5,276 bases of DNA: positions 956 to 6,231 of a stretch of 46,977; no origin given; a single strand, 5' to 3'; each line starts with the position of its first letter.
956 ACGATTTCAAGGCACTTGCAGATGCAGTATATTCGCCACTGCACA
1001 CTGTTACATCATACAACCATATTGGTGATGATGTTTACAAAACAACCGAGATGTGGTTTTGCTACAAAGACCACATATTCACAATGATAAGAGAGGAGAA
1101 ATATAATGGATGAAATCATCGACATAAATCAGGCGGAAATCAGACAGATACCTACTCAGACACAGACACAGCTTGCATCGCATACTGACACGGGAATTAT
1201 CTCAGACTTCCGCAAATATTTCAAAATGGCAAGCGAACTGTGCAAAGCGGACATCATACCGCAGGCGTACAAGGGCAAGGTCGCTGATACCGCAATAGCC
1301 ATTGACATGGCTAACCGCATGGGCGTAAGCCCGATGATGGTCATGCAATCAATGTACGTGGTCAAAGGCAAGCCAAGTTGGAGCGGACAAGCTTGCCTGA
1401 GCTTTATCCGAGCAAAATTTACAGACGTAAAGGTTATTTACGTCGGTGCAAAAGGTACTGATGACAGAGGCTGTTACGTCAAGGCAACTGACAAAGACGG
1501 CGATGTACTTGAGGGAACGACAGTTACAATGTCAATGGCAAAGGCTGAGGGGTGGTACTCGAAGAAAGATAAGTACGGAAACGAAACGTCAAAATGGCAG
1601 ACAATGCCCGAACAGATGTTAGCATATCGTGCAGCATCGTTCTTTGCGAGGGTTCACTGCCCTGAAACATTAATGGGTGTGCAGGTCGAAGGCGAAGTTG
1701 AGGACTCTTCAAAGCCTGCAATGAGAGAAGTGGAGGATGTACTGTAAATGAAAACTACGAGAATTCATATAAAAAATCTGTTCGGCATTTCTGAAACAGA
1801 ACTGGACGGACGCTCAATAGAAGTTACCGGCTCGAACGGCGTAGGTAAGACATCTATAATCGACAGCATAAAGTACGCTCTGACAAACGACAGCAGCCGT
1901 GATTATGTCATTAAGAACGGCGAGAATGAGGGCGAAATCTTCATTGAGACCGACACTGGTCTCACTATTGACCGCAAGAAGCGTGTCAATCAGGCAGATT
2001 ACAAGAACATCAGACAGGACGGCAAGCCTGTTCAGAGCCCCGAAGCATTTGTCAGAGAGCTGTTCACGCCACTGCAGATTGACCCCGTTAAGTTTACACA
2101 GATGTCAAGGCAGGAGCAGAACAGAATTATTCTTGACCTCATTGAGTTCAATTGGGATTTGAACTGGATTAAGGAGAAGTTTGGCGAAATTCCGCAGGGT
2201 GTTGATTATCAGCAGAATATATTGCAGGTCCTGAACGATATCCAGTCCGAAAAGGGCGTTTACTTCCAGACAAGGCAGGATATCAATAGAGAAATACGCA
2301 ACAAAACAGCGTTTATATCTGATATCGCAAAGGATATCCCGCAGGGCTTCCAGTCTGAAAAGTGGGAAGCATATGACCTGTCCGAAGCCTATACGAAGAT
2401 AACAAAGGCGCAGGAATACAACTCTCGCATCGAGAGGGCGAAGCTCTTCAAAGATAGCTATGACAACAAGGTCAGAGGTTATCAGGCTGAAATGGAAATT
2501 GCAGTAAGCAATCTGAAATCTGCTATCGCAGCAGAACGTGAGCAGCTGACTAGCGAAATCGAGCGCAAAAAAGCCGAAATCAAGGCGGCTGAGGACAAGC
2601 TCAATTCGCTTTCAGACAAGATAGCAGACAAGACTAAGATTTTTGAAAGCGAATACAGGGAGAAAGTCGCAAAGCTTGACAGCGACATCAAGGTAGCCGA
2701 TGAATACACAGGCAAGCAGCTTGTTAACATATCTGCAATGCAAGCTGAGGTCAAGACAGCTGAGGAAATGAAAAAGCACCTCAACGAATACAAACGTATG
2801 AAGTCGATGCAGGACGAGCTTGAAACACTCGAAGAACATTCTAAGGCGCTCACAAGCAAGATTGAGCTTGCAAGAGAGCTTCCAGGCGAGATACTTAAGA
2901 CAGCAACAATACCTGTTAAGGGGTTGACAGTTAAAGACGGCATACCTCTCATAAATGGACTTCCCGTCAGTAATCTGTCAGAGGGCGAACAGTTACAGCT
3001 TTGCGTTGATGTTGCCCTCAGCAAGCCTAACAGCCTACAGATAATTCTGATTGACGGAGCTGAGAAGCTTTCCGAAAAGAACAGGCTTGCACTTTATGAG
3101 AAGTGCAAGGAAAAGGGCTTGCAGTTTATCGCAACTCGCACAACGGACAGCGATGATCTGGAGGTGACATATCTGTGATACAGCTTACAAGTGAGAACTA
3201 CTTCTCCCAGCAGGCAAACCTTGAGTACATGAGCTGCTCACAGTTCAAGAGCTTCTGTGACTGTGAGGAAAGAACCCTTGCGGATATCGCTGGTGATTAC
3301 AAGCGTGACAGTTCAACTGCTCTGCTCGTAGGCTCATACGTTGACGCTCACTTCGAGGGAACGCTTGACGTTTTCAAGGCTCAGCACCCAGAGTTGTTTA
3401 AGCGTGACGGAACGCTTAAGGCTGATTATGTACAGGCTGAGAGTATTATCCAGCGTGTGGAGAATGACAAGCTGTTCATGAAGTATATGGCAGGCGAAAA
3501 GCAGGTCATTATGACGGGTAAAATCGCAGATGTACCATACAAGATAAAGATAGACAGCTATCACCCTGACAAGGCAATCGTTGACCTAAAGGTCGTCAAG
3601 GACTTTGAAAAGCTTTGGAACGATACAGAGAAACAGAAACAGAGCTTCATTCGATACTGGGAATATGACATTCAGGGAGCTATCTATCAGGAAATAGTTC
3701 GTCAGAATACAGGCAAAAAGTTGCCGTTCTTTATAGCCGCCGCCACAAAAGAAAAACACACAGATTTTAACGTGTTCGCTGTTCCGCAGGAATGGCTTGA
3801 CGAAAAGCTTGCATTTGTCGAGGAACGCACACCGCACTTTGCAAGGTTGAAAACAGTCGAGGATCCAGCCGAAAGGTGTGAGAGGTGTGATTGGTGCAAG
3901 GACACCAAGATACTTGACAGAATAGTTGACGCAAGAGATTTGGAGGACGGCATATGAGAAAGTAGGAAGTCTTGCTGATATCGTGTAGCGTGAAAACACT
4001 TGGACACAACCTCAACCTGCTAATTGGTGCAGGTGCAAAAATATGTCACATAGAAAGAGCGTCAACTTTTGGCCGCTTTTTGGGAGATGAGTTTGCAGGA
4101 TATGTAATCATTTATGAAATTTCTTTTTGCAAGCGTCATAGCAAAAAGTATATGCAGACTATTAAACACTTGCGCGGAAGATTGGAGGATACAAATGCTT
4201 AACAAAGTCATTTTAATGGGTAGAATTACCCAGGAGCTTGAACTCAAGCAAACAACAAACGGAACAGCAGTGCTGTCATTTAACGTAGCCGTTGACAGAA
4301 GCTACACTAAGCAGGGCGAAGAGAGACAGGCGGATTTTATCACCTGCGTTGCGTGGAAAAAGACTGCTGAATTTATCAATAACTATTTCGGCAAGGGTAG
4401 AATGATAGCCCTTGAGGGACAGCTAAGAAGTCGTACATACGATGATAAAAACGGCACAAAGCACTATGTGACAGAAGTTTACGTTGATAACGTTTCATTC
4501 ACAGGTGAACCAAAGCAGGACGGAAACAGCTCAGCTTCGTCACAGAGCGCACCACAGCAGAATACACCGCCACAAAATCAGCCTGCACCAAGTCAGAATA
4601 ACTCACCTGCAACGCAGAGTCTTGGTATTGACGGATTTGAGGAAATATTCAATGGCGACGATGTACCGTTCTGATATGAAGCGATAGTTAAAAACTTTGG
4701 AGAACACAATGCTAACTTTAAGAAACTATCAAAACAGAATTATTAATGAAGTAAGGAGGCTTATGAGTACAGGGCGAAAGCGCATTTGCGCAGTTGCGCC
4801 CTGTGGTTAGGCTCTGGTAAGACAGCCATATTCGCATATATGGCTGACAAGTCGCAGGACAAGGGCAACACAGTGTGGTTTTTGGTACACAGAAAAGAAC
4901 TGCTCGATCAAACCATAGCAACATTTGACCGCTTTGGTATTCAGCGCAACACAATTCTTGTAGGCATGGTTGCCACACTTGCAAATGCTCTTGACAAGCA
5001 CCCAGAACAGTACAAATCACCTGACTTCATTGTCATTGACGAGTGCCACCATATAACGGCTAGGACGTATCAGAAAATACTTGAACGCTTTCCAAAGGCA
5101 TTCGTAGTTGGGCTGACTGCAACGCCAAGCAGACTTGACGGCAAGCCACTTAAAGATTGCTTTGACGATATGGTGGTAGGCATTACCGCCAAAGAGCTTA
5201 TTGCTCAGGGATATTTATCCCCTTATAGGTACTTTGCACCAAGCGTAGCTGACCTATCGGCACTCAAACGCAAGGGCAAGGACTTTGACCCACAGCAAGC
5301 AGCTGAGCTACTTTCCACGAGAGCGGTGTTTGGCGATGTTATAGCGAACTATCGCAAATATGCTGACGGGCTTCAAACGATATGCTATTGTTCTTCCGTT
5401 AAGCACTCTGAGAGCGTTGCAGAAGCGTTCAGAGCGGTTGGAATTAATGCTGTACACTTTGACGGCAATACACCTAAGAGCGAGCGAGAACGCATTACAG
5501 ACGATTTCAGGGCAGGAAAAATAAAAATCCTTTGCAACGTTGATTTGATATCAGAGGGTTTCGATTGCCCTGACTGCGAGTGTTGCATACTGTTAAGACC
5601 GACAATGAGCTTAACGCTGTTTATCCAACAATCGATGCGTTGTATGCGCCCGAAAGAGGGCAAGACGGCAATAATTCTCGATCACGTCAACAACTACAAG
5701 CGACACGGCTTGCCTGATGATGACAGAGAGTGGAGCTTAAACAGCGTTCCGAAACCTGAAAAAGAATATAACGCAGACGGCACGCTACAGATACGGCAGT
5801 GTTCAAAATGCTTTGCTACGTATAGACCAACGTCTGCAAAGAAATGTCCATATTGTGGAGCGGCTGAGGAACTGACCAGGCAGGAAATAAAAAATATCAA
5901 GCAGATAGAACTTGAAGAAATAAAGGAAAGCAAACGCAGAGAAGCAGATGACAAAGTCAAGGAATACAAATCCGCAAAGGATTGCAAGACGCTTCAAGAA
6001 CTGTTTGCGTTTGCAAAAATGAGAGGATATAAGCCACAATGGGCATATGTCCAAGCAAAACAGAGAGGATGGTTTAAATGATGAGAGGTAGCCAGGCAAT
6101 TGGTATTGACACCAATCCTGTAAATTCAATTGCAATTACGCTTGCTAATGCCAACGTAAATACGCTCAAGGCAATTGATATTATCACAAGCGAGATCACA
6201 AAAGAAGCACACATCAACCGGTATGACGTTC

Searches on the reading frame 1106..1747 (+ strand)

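Call 21: search_protein_families(library=phrogs, proteins=[window:1106-1747:+], max_evalue=0.001)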
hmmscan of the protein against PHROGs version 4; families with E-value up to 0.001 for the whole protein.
window:1106-1747:+ (213 aa): 2 families
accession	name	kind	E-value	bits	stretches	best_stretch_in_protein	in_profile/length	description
phrog_561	-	DNA, RNA and nucleotide metabolism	1e-53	184.7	1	35-203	302-473/633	RecT-like ssDNA annealing protein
phrog_4171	-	DNA, RNA and nucleotide metabolism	2.6e-17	64.5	1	29-203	34-213/392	RecT-like ssDNA annealing protein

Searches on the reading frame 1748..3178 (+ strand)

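Call 21: search_protein_families(library=phrogs, proteins=[window:1748-3178:+], max_evalue=0.001)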
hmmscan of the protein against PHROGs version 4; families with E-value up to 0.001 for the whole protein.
window:1748-3178:+ (476 aa): 3 families
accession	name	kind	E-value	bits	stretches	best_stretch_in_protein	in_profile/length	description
phrog_1499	-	unknown function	4.7e-77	261.1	1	1-473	3-416/427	-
phrog_77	-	DNA, RNA and nucleotide metabolism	2.1e-07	30.8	1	1-372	296-687/967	SbcC-like subunit of palindrome specific endonuclease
phrog_8323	-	unknown function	1.1e-05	25.1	1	1-98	49-151/623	-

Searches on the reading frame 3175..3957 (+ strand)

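Call 21: search_protein_families(library=phrogs, proteins=[window:3175-3957:+], max_evalue=0.001)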
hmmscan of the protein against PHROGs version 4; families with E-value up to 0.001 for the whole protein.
window:3175-3957:+ (260 aa): 2 families
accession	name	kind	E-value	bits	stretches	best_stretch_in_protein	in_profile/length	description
phrog_1227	-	DNA, RNA and nucleotide metabolism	1.3e-77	261.7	1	2-256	2-266/268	exonuclease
phrog_412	-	DNA, RNA and nucleotide metabolism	6.5e-12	46.4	1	82-210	240-369/440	exonuclease VIII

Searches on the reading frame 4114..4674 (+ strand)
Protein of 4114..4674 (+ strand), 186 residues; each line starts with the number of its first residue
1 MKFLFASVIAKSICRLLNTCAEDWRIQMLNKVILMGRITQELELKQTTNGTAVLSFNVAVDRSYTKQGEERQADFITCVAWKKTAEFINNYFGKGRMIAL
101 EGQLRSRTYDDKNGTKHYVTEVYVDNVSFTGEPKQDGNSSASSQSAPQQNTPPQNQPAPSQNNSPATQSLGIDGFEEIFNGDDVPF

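Call 21: search_protein_families(library=phrogs, proteins=[window:4114-4674:+], max_evalue=0.001)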
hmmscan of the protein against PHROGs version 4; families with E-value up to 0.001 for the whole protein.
window:4114-4674:+ (186 aa): 5 families
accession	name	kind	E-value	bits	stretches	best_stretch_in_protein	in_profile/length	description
phrog_44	-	DNA, RNA and nucleotide metabolism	1.4e-50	173.6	1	25-160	83-219/271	single strand DNA binding protein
phrog_25370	-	unknown function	3.8e-11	43.5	1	28-75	1-48/48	-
phrog_26861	-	unknown function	3.1e-05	24.3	1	30-113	135-212/242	-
phrog_27667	-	DNA, RNA and nucleotide metabolism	0.00016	22.8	1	97-147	1-51/61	single strand DNA binding protein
phrog_12631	-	DNA, RNA and nucleotide metabolism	0.00083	20.5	0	27-60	28-61/78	single strand DNA binding protein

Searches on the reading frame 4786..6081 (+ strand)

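Call 21: search_protein_families(library=phrogs, proteins=[window:4786-6081:+], max_evalue=0.001)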
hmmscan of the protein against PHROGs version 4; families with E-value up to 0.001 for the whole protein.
window:4786-6081:+ (431 aa): 7 families
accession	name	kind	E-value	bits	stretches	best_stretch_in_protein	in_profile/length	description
phrog_16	-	DNA, RNA and nucleotide metabolism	5.6e-104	350.2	1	9-402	300-680/986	DNA helicase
phrog_9690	-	DNA, RNA and nucleotide metabolism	2.4e-14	54.1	1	61-303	23-271/306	DNA helicase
phrog_62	-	DNA, RNA and nucleotide metabolism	3e-10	39.2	1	193-286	1001-1094/1881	DNA helicase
phrog_3830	-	unknown function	5.3e-07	29.2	1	7-115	298-437/1032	-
phrog_16694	-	unknown function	7.5e-06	25.2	0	94-167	435-500/1010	-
phrog_34481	-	unknown function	0.00061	20.7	0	10-58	61-108/132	-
phrog_592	-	other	0.00074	20.3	0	9-100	12-101/193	thymidine kinase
